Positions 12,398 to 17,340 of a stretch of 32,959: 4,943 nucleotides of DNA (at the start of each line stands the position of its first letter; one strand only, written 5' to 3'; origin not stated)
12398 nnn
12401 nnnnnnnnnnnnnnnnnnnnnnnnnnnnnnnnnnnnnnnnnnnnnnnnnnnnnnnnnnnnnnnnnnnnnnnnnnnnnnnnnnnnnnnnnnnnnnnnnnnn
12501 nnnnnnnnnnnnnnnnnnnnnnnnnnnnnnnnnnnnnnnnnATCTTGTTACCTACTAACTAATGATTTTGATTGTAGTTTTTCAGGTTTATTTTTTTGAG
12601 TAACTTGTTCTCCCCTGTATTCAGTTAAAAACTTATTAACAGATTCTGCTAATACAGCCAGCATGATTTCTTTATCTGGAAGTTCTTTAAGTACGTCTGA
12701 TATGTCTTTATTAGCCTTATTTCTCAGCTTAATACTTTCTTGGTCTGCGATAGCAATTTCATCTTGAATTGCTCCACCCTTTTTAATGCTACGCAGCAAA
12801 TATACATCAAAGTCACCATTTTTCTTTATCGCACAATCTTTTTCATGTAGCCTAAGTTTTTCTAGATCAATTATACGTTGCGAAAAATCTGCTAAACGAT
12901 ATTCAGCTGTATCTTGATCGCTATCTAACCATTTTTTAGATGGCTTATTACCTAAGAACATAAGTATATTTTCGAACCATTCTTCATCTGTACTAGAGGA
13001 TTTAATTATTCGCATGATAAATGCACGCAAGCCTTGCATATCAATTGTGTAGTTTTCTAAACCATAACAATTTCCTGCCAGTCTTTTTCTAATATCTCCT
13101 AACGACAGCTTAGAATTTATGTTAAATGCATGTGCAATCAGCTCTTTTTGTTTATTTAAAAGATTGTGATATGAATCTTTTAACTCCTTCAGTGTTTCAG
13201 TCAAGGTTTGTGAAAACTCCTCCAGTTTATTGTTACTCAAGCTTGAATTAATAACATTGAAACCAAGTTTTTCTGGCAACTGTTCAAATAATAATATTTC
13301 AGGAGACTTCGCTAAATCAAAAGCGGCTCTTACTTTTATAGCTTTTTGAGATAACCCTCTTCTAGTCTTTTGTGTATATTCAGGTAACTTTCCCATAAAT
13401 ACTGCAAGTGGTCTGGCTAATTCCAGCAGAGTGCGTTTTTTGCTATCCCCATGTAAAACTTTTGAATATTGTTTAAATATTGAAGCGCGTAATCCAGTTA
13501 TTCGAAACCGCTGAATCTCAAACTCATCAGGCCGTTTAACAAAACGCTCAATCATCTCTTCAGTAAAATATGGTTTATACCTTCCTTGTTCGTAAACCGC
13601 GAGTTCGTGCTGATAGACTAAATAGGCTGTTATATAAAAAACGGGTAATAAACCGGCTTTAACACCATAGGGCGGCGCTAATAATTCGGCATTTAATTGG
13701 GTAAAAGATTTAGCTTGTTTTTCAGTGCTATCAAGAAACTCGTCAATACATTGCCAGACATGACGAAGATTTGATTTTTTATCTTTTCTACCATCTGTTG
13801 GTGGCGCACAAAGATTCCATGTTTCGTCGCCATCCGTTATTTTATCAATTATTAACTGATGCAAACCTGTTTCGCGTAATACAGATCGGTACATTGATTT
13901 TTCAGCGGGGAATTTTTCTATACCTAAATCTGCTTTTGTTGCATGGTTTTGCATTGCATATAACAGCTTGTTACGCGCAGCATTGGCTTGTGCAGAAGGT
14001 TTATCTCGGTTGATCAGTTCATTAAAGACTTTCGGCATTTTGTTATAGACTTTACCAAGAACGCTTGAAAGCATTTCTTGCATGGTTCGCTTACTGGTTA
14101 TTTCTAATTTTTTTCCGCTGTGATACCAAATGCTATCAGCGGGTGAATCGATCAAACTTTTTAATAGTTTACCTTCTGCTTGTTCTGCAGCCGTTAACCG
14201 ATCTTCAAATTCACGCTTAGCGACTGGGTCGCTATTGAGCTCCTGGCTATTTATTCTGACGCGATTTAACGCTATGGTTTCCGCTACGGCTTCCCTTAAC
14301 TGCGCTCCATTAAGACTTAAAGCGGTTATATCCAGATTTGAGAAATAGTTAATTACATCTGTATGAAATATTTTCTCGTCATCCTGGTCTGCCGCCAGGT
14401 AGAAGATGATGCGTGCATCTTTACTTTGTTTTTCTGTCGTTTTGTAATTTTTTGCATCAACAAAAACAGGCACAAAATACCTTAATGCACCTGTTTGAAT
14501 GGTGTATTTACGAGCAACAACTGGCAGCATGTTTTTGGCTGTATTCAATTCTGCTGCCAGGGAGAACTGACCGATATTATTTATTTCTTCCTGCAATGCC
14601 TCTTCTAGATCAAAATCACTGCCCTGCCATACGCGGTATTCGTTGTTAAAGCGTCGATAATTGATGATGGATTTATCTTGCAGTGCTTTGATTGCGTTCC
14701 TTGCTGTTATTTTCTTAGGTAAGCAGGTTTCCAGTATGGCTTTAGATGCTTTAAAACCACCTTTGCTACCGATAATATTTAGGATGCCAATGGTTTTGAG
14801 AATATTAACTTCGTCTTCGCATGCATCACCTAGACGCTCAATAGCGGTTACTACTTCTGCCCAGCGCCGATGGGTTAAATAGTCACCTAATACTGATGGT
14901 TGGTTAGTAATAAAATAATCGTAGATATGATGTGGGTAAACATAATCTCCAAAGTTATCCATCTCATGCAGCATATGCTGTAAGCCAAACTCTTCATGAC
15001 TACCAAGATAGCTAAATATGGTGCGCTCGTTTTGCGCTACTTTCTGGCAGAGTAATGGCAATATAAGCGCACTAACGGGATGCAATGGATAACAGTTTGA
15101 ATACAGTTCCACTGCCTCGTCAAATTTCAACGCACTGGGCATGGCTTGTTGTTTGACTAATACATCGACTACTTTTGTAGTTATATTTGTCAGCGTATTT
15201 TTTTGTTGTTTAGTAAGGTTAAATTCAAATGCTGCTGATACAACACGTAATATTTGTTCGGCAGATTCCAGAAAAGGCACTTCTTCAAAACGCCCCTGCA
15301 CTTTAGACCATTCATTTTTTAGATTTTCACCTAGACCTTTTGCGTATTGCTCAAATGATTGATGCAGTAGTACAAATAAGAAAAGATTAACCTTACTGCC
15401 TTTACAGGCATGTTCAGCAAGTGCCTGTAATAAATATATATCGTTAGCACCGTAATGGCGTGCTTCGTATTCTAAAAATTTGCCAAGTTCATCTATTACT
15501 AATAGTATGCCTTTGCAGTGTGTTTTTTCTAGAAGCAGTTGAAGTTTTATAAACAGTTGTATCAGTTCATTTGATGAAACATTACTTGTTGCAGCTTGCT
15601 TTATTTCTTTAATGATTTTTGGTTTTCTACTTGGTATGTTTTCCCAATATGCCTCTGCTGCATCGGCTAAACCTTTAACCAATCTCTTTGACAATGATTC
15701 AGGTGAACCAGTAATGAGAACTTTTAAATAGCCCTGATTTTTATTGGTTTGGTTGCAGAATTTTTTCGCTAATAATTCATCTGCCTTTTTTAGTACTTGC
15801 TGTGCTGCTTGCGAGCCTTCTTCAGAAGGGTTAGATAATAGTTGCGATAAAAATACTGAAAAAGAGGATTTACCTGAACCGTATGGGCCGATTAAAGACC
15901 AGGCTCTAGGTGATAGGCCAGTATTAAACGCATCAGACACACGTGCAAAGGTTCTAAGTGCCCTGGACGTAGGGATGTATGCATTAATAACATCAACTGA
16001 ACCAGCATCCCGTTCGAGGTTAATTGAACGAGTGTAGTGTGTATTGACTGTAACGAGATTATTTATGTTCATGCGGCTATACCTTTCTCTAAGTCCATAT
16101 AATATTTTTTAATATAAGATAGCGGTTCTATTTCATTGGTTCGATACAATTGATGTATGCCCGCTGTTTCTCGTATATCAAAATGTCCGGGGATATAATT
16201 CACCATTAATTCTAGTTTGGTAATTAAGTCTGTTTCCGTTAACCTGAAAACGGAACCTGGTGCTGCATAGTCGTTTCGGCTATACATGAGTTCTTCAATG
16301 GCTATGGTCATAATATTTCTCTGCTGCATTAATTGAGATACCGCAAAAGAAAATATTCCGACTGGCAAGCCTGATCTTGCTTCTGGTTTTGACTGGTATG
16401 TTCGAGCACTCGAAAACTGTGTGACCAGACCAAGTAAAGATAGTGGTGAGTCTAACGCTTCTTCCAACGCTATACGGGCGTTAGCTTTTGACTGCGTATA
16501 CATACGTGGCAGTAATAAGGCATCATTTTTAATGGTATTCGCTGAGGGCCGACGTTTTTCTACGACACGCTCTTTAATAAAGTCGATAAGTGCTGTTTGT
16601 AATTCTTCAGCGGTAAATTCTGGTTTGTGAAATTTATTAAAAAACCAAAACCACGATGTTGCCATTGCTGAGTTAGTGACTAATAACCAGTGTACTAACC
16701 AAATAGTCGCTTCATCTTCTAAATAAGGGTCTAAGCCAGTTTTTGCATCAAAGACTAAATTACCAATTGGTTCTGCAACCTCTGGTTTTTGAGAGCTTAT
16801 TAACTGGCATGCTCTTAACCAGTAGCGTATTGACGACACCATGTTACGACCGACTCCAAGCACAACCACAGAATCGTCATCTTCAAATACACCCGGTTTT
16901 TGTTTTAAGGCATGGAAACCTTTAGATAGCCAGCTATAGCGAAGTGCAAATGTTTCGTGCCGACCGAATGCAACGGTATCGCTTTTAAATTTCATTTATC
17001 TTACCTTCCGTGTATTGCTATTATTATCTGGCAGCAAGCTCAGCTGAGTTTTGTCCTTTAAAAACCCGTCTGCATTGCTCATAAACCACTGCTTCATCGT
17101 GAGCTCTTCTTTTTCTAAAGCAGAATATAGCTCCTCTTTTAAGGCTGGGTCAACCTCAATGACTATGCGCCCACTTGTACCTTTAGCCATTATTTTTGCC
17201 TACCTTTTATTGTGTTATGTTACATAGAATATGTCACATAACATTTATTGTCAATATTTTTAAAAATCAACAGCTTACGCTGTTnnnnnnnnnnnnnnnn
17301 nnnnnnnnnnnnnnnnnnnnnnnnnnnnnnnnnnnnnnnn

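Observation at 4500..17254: Ssp-type DNA phosphorothioation defence island with a non-canonical nine-gene composition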

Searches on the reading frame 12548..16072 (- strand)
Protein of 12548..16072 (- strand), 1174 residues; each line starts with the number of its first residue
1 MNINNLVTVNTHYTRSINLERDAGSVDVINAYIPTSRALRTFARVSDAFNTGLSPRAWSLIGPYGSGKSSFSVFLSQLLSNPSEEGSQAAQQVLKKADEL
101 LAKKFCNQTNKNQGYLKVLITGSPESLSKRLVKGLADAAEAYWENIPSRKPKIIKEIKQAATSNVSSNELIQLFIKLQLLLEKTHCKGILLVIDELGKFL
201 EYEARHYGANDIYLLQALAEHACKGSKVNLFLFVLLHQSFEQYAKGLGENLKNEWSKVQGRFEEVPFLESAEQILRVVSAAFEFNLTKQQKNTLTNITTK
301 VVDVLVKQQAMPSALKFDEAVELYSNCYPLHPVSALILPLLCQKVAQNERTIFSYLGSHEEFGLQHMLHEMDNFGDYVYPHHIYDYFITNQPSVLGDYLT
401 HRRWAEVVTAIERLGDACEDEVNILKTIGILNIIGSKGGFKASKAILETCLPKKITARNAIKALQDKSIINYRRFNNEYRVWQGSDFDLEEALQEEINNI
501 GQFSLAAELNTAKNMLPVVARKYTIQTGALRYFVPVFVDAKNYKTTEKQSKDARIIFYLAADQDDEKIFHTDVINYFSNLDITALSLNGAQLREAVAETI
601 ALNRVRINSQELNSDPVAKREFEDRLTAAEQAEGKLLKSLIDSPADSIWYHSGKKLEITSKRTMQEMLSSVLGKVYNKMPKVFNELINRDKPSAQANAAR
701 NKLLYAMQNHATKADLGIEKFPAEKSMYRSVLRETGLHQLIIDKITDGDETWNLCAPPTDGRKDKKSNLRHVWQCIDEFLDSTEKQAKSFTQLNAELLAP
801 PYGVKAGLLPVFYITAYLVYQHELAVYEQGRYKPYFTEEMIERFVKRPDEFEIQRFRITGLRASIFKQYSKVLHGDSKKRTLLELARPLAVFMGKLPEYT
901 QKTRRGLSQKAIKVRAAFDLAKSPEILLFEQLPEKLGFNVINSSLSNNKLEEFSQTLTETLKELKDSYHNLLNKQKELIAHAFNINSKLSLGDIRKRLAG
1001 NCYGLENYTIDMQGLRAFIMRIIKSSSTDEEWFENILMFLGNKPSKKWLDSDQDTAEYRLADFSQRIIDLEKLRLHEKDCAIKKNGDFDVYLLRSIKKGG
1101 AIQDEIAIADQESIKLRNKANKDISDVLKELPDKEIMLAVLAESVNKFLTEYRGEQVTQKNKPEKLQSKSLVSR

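Call 4: search_protein_families(library=padloc, proteins=[window:12548-16072:-], max_evalue=0.001)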
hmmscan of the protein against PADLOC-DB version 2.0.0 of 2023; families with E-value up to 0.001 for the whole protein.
window:12548-16072:- (1174 aa): 14 families
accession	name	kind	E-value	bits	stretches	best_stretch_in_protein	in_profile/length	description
PDLC02775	SspC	-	0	1481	1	1-1074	1-1063/1064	SspC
PDLC02779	SspC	-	0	1382.2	1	9-1073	1-1054/1054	SspC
PDLC02781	SspC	-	3.9e-268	890.5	1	15-1115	2-1094/1104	SspC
PDLC02778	SspC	-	5.3e-212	704.5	1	13-1070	1-1047/1053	SspC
PDLC02780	SspC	-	8.1e-212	704.1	1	4-1074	2-1027/1045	SspC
PDLC02774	SspC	-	2.6e-171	569.8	1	14-1081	2-1037/1065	SspC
PDLC02776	SspC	-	3.2e-159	529.7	1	31-1115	9-1029/1039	SspC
PDLC02777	SspC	-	4.1e-153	509.9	1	15-1067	2-1040/1097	SspC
PDLC02478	BrxC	-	3.3e-146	486.6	1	8-1056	5-1047/1108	BrxC-PglY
PDLC02773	SspC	-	7.1e-130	432.8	1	15-1053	2-997/1011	SspC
PDLC02770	SspC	-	2e-129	431.5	1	9-1066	2-1033/1047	SspC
PDLC02772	SspC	-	1.5e-92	309.3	1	16-1071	14-1066/1123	SspC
PDLC02771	SspC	-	3.3e-79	265.1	2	382-750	450-823/828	SspC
PDLC02475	BrxC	-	0.00013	17.8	0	257-397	303-443/937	BrxC-PglY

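Call 5: search_protein_families(library=ncbifam, proteins=[window:12548-16072:-], max_evalue=0.001)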
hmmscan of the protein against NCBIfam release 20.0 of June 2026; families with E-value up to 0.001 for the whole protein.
window:12548-16072:- (1174 aa): 1 family
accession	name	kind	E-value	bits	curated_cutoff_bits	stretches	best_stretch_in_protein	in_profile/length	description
NF033441.0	BREX_BrxC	hypoth_equivalog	8.9e-11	40.8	400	1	178-733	243-784/1173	BREX system P-loop protein BrxC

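Call 6: search_protein_families(library=pfam, proteins=[window:12548-16072:-], max_evalue=0.01)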
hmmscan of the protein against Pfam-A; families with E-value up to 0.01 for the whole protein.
window:12548-16072:- (1174 aa): 0 families

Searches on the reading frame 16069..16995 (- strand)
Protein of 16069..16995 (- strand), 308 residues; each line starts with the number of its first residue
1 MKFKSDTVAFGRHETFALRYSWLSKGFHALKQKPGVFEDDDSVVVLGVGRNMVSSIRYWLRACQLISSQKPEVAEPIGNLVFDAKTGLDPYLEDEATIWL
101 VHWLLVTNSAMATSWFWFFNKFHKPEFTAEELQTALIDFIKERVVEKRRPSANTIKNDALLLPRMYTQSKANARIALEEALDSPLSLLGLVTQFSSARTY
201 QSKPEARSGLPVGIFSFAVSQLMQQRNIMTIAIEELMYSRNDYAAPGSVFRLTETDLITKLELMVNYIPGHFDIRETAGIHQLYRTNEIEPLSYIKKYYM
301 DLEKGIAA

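Call 4: search_protein_families(library=padloc, proteins=[window:16069-16995:-], max_evalue=0.001)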
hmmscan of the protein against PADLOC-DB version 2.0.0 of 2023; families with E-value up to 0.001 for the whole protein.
window:16069-16995:- (308 aa): 11 families
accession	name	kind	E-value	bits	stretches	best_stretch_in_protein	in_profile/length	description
PDLC02768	SspB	-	2.4e-87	291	1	9-290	2-284/295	SspB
PDLC02769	SspB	-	5.1e-85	283.3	1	9-287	2-281/282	SspB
PDLC02766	SspB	-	5e-65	217.7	1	10-287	3-284/285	SspB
PDLC02760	SspB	-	1.1e-55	187.1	1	8-283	2-268/269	SspB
PDLC02764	SspB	-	2.7e-43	146.3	1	10-282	1-267/276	SspB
PDLC02762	SspB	-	2e-39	133.6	1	9-299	2-291/293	SspB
PDLC02765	SspB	-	6.2e-34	116.4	1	9-284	3-284/292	SspB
PDLC02763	SspB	-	6.9e-26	89.5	1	7-172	4-162/279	SspB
PDLC02767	SspB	-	5.1e-24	83.4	1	7-171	5-173/295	SspB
PDLC02761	SspB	-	2e-16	58.2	2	73-289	99-324/340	SspB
PDLC02510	BrxP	-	2.1e-06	24.3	1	6-284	521-761/779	BrxP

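Call 5: search_protein_families(library=ncbifam, proteins=[window:16069-16995:-], max_evalue=0.001)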
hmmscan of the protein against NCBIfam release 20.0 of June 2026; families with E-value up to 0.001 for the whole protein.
window:16069-16995:- (308 aa): 0 families

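Call 6: search_protein_families(library=pfam, proteins=[window:16069-16995:-], max_evalue=0.01)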
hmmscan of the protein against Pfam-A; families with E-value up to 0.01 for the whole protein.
window:16069-16995:- (308 aa): 1 family
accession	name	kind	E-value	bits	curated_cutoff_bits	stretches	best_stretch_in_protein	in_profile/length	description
PF13182.11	DUF4007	-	3.4e-79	266.4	27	1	10-299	1-288/288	Protein of unknown function (DUF4007)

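Call 38: search_solved_structures(query=window:16069-16995:-, max_evalue=0.01)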
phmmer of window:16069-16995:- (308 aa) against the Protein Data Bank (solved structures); distinct sequences matched with E-value up to 0.01: 1.
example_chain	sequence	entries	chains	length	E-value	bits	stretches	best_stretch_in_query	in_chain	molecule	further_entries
6juf_B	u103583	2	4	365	3e-29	105.6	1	9-264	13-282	SspB protein | DUF4007 domain-containing protein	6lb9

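Call 81: search_dna_similar(query=window:16069-16995:-, collection=plasmids, mode=protein, max_evalue=1e-8, max_rows=60)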
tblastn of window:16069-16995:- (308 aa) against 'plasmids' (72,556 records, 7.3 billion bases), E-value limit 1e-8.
Records with a match: 98; places in all: 99; records where one place covers at least 80% of the query: 70.
Best place of each record, by identity: <60% 98.
By first word of the organism name: Streptomyces 30; Rhizobium 6; Synechocystis 4; Agrobacterium 4; Sphingomonas 4; Acinetobacter 4; Hymenobacter 3; Sinorhizobium 3; Sphingobium 3; Pseudanabaena 2; and 29 more.
By predicted mobility (MOB-suite, as given by PLSDB): non-mobilizable 64; conjugative 24; mobilizable 10.
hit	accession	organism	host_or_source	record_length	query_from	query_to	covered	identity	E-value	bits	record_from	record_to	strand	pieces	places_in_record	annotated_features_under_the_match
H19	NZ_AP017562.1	Pseudanabaena sp. ABRG5-3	-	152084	10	299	94%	35.5%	5e-37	147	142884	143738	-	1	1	DUF4007 family protein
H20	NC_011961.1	Thermomicrobium roseum DSM 5159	-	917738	9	298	94%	34.5%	7e-43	164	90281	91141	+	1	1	DUF4007 family protein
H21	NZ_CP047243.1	Trichormus variabilis 0441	cell culture,thermal spring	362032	9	299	94%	34.1%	2e-42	162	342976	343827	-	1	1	DUF4007 family protein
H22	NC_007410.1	Trichormus variabilis ATCC 29413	-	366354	9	299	94%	34.1%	2e-42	162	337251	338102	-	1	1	DUF4007 family protein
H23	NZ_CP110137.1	Hymenobacter sp. YIM 151858-1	whole organism,soil sample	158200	5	302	97%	33.2%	3e-26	115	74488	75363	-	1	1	DUF4007 family protein | hypothetical protein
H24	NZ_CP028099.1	Synechocystis sp. IPPAS B-1465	axenic culture,Synechocystis sp. GT-L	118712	10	302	95%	33.4%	7e-41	158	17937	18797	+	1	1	DUF4007 family protein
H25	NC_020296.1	Synechocystis sp. PCC 6803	-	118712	10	302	95%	33.4%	7e-41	158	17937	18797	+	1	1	DUF4007 family protein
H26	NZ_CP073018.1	Synechocystis sp. PCC 6803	cell culture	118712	10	302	95%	33.4%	7e-41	158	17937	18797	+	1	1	DUF4007 family protein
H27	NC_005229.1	Synechocystis sp. PCC 6803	-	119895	10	302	95%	33.4%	7e-41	158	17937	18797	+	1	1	DUF4007 family protein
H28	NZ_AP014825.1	Geminocystis sp. NIES-3709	-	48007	7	283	90%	34.5%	7e-40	155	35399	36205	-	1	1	DUF4007 family protein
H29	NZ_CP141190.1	Hymenobacter sp. GOD-10R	single cell,Crepidiastrum sonchifolium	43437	5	279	89%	34.5%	2e-30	128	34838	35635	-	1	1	DUF4007 family protein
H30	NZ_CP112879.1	Pseudanabaena galeata CCNP1313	-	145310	10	299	94%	32.5%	4e-43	164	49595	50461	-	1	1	DUF4007 family protein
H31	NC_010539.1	Crocosphaera subtropica ATCC 51142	-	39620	10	288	91%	33.8%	2e-34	139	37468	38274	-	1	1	DUF4007 family protein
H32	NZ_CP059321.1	Rhizorhabdus wittichii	Enrichment culture,Wastewater treatment ...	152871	3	299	96%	31.5%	1e-36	146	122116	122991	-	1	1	DUF4007 family protein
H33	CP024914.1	Cyanobacterium sp. HL-69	cell culture,enrichment cultures from ...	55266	10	283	89%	33.9%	6e-39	152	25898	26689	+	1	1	protein of unknown function DUF4007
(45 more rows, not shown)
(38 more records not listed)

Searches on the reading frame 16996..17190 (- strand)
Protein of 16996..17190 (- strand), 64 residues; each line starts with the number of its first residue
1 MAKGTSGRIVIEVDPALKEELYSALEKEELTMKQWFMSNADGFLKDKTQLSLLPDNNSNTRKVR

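Call 4: search_protein_families(library=padloc, proteins=[window:16996-17190:-], max_evalue=0.001)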
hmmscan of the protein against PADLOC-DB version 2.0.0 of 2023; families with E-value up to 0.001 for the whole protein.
window:16996-17190:- (64 aa): 0 families

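Call 5: search_protein_families(library=ncbifam, proteins=[window:16996-17190:-], max_evalue=0.001)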
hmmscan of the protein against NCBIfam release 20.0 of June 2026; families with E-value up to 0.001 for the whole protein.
window:16996-17190:- (64 aa): 0 families

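Call 6: search_protein_families(library=pfam, proteins=[window:16996-17190:-], max_evalue=0.01)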
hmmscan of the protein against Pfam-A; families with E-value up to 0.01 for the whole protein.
window:16996-17190:- (64 aa): 0 families

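Call 110: search_solved_structures(query=A6, max_evalue=10)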
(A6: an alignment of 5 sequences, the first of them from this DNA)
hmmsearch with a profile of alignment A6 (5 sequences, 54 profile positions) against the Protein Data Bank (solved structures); distinct sequences matched with E-value up to 10: 6.
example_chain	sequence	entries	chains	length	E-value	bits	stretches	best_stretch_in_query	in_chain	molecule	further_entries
1wfs_A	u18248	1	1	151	0.17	15.2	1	4-23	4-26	Glia maturation factor gamma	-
2k29_A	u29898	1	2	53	0.49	13.7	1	7-31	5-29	Antitoxin RelB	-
4jd2_H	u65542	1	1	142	0.93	12.8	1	9-23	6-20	Glia maturation factor gamma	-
4fxe_A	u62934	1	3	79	1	12.7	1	7-31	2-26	Antitoxin RelB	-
1vkk_A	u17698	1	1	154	1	12.7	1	9-23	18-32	Glia maturation factor gamma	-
3r5e_A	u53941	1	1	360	1.7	12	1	2-25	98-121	Transaldolase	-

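Call 111: search_protein_families(library=pfam, alignment_id=A6, max_evalue=10)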
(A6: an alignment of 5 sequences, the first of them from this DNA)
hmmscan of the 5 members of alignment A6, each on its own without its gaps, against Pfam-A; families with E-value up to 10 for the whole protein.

A. member 1, seq(64 aa): 0 families

B. families by the number of members that match (of 5 scanned): 3 families
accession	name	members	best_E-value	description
PF04221.18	RelB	2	0.095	RelB antitoxin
PF25822.1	UBL_USP40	1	0.011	USP40 ubiquitin-like domain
PF16256.10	DUF4911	1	0.17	Domain of unknown function (DUF4911)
